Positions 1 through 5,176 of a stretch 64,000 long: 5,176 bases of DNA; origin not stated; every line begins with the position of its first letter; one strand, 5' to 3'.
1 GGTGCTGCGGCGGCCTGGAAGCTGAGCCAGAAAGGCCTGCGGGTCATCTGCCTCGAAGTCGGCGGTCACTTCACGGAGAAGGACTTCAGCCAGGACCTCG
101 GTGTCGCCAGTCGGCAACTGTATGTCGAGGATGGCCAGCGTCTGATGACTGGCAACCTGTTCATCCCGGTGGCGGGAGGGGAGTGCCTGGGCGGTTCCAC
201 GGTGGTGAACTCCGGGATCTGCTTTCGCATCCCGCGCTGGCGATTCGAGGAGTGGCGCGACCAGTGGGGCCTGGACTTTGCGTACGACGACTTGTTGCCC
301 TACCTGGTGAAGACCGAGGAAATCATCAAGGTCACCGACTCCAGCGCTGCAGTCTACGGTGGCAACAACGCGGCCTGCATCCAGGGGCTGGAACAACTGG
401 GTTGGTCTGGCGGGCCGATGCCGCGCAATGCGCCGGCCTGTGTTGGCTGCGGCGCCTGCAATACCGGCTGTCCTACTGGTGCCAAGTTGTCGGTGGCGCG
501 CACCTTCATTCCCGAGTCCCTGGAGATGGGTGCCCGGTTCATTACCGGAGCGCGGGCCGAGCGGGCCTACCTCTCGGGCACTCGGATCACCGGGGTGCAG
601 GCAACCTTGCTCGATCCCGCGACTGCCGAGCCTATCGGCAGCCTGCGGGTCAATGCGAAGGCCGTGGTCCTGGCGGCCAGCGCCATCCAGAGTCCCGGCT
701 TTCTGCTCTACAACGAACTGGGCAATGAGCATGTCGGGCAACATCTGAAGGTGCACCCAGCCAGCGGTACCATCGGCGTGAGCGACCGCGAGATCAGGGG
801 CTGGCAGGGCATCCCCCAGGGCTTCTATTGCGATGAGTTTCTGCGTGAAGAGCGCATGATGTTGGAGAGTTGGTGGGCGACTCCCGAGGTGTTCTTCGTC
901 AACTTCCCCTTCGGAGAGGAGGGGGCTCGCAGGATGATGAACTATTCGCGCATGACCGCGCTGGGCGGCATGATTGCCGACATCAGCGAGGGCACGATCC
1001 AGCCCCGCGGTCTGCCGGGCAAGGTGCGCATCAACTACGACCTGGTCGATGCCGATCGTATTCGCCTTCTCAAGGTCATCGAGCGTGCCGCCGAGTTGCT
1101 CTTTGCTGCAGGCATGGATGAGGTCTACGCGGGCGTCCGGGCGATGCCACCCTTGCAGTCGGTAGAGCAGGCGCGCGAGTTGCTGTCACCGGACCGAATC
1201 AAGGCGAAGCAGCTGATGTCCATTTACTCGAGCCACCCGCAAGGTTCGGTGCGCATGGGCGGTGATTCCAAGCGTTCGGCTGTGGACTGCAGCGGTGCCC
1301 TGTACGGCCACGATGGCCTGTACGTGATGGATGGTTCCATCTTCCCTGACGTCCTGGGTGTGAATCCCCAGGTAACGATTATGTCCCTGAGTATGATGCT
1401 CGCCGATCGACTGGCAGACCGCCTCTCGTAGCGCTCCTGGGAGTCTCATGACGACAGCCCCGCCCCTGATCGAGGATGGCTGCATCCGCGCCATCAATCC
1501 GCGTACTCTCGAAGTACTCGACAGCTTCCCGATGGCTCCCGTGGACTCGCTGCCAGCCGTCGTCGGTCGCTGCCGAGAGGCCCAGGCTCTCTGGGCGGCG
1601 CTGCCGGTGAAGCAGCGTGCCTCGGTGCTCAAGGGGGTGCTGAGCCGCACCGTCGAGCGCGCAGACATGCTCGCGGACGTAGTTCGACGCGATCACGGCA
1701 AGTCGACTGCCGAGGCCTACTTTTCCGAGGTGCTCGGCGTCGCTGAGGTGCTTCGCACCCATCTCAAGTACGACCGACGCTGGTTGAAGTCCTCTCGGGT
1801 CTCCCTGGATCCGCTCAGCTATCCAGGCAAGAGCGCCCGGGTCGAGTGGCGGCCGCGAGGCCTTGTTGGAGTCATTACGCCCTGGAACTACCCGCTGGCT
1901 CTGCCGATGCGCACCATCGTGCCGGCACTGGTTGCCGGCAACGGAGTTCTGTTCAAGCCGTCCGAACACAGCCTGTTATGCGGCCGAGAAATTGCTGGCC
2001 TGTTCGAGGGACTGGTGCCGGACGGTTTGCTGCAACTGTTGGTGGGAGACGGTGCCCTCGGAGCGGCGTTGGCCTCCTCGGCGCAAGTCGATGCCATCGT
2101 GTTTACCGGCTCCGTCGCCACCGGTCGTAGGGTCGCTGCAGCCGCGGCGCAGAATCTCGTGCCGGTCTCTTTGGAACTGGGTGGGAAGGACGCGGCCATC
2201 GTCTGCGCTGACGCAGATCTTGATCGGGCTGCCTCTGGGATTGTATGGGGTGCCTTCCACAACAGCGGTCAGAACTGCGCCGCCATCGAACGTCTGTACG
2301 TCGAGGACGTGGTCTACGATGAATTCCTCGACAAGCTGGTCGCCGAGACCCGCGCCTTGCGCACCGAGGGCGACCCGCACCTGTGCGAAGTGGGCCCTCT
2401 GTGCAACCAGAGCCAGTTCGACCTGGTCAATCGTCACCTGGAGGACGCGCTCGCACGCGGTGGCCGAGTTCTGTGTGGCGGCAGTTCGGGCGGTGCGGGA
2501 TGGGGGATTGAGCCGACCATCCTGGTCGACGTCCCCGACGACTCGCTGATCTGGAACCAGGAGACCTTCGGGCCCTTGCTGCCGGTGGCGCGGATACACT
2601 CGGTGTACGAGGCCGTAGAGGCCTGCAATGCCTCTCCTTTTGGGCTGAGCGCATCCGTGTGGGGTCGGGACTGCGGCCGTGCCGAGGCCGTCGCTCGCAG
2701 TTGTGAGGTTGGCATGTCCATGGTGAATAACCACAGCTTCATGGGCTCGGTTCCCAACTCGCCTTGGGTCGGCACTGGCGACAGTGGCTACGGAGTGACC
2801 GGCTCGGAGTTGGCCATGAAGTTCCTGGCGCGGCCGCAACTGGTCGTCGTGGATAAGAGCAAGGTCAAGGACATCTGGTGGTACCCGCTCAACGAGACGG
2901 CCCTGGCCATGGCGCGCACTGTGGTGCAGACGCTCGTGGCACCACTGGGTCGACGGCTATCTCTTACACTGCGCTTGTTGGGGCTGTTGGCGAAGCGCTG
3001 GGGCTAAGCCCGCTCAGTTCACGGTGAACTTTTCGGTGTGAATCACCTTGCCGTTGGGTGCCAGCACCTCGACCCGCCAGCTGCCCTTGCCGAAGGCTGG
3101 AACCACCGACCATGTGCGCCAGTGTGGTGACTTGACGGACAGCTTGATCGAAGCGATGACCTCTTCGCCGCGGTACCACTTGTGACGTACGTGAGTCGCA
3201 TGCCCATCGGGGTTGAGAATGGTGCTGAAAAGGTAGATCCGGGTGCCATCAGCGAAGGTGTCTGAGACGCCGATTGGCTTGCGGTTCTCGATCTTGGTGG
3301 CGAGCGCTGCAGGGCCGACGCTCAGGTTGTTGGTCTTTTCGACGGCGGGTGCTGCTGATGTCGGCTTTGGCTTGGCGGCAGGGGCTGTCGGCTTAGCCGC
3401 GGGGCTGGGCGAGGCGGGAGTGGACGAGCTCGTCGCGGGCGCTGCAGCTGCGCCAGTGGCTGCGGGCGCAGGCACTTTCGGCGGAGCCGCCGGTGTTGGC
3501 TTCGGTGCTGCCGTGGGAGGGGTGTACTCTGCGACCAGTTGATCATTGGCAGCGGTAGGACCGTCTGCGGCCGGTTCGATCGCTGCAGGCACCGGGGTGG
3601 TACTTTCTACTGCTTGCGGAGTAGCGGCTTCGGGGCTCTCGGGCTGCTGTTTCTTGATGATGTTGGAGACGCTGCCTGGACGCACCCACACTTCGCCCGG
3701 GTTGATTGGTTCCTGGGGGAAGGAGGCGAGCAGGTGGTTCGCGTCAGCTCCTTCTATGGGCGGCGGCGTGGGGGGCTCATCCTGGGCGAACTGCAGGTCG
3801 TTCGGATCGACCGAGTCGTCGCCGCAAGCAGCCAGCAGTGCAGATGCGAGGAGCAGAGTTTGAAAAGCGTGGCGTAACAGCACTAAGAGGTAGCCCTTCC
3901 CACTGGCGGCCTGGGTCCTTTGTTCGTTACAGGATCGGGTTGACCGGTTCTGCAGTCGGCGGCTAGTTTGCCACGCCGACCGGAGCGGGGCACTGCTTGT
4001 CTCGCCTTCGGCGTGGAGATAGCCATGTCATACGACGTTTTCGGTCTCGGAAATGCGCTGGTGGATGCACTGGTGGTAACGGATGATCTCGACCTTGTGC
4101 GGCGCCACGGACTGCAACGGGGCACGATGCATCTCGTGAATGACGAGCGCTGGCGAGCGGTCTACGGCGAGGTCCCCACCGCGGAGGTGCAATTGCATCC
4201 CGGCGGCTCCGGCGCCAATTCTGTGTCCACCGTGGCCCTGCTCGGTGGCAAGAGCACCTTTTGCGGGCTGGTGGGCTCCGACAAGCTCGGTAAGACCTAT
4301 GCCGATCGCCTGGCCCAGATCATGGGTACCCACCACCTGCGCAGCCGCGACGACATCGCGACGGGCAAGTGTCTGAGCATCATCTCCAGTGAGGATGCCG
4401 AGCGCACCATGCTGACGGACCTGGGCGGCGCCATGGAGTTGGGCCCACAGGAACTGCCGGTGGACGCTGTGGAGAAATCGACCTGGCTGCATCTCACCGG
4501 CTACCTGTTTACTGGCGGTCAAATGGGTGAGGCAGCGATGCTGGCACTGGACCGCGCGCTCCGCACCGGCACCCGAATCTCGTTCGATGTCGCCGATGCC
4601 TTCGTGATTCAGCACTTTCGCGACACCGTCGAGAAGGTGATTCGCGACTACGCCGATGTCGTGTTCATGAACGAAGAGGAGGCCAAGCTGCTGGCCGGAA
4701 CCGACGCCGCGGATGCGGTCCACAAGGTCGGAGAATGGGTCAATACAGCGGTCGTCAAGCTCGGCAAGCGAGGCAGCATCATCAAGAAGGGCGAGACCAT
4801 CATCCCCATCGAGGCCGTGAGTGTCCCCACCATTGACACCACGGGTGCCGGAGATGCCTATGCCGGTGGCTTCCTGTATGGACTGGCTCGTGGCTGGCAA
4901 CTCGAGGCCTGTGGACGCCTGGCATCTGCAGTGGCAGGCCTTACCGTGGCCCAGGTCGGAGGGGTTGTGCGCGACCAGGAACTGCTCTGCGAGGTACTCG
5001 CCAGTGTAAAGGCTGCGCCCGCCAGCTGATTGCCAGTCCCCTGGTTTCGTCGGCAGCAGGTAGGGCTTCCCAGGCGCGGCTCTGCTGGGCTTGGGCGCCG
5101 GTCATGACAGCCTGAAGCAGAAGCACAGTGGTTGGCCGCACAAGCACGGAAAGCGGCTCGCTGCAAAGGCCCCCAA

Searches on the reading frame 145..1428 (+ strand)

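Call 55: search_protein_families(library=pfam, proteins=[window:145-1428:+], max_evalue=0.0001)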
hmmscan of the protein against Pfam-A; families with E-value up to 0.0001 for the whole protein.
window:145-1428:+ (428 aa): 2 families
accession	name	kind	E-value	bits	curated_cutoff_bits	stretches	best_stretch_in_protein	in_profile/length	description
PF00732.25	GMC_oxred_N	-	5.5e-42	144.5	23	1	9-206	21-218/218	GMC oxidoreductase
PF05199.19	GMC_oxred_C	-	1.6e-22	81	24.6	1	287-415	14-138/139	GMC oxidoreductase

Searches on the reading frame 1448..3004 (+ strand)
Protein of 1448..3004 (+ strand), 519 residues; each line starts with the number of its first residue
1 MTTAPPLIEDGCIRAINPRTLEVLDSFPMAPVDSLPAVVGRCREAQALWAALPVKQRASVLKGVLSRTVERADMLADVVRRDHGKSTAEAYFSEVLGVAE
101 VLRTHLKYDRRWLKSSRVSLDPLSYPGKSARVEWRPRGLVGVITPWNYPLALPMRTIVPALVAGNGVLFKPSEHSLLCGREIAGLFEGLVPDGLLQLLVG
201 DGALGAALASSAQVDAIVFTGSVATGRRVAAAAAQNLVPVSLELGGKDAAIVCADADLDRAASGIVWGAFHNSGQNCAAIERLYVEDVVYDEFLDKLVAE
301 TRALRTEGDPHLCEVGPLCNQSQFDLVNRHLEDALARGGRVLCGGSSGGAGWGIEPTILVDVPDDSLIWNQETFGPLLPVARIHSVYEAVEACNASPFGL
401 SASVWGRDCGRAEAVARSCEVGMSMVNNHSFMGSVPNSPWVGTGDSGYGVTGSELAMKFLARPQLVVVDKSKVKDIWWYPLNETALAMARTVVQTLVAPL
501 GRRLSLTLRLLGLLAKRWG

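Call 55: search_protein_families(library=pfam, proteins=[window:1448-3004:+], max_evalue=0.0001)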
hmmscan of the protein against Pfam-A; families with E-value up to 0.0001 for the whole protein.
window:1448-3004:+ (519 aa): 1 family
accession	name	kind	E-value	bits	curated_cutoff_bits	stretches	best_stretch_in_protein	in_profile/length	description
PF00171.27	Aldedh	-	1.2e-124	416.8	23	1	12-462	8-457/461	Aldehyde dehydrogenase family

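Call 93: list_cluster_members(proteins=[window:1448-3004:+, window:10125-10847:-, window:13575-14576:+, window:14622-15953:+, window:15984-17372:-, window:40654-42195:-, window:42195-43517:-, window:39766-40620:-, window:29524-30810:-, window:31318-32154:-])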
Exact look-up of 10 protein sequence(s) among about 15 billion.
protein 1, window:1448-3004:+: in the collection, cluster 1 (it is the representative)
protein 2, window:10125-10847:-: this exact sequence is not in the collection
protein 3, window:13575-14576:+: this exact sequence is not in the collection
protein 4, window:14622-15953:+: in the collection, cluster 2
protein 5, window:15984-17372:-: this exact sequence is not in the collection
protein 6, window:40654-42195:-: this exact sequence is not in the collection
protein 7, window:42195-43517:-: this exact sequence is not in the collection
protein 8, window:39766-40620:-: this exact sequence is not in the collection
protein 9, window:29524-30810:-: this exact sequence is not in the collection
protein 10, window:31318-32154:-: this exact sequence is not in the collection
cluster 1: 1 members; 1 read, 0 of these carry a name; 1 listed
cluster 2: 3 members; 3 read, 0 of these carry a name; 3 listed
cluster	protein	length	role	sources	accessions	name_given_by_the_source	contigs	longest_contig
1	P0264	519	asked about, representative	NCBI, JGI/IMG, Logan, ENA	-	-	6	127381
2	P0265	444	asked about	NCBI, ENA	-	-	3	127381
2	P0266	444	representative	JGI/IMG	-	-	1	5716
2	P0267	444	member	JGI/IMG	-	-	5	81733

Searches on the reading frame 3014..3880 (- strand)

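Call 55: search_protein_families(library=pfam, proteins=[window:3014-3880:-], max_evalue=0.0001)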
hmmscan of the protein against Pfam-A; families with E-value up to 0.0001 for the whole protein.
window:3014-3880:- (288 aa): 1 family
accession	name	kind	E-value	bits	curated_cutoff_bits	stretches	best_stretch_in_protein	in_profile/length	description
PF11141.13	DUF2914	-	4.2e-17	62.1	23.6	1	229-287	2-62/62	Protein of unknown function (DUF2914)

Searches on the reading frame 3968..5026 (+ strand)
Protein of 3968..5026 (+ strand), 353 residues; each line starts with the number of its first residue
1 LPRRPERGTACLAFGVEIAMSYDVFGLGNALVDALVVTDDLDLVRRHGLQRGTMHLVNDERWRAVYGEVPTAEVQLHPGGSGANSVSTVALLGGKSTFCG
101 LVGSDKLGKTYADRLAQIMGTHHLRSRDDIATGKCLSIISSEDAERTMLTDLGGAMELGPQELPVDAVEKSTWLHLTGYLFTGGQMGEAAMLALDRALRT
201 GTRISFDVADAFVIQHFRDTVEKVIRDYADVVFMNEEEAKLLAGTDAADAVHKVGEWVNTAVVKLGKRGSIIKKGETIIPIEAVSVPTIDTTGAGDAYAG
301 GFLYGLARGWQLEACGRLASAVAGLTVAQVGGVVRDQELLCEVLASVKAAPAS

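Call 4: search_protein_families(library=pfam, proteins=[window:3968-5026:+], max_evalue=0.1)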
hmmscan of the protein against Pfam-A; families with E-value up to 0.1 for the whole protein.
window:3968-5026:+ (353 aa): 1 family
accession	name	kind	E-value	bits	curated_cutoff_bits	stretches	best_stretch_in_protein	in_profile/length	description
PF00294.29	PfkB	-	1.6e-50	172.6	25.8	1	70-332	27-295/302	pfkB family carbohydrate kinase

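Call 5: search_protein_families(library=ncbifam, proteins=[window:3968-5026:+], max_evalue=0.1)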
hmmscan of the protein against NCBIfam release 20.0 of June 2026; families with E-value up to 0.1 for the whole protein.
window:3968-5026:+ (353 aa): 26 families (the best 25 are shown)
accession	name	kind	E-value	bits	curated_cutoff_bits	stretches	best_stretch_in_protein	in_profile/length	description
TIGR04382.1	myo_inos_iolC_N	equivalog_domain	1.6e-30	106.5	300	1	79-330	34-293/309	5-dehydro-2-deoxygluconokinase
TIGR02152.1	D_ribokin_bact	equivalog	2.2e-26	92.9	299.65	1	69-331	25-285/298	ribokinase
NF006957.1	PRK09434.1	equivalog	1.1e-25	90.8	450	1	77-322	25-276/302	fructokinase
NF041134.1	R1P_kin_Thcocales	equivalog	1.2e-24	87.3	500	1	62-332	20-268/291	ADP-dependent ribose-1-phosphate kinase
NF053626.1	RibKinHalex1628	equivalog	8.9e-24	84.5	330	1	67-331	26-277/293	ATP-dependent ribose-1-phosphate kinase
NF011655.0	PRK15074.1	subfamily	1.5e-21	76.6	367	1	23-269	35-289/434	inosine/guanosine kinase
NF040938.1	KDG_KDGal_kin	equivalog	2.9e-19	69.3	400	1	154-331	109-288/305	bifunctional 2-dehydro-3-deoxygluconokinase/2-dehydro-3-deoxygalactonokinase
NF008353.0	PRK11142.1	equivalog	2.6e-18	66.6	341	1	69-331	29-288/307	ribokinase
NF049991.1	TagKinase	equivalog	1.5e-16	60.1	420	1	77-331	39-300/321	tagatose kinase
TIGR03168.1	1-PFK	subfamily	3.5e-16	59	216.4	1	71-348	27-303/305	hexose kinase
NF007321.0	PRK09813.1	equivalog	2.1e-15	56.9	247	1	77-329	22-257/261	fructoselysine 6-kinase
TIGR03828.1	pfkB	equivalog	2.3e-15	56.4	292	1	71-348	27-303/305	1-phosphofructokinase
NF007068.0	PRK09513.1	equivalog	1.6e-13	50.5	432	1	246-349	207-308/312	1-phosphofructokinase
NF047869.1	myo_kin_aldol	exception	1.8e-13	49.8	600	1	77-329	37-314/586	bifunctional 5-dehydro-2-deoxygluconokinase/5-dehydro-2-deoxyphosphogluconate aldolase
TIGR02198.1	rfaE_dom_I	equivalog_domain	3.6e-13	49.3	345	2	258-338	227-308/315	D-glycero-beta-D-manno-heptose-7-phosphate kinase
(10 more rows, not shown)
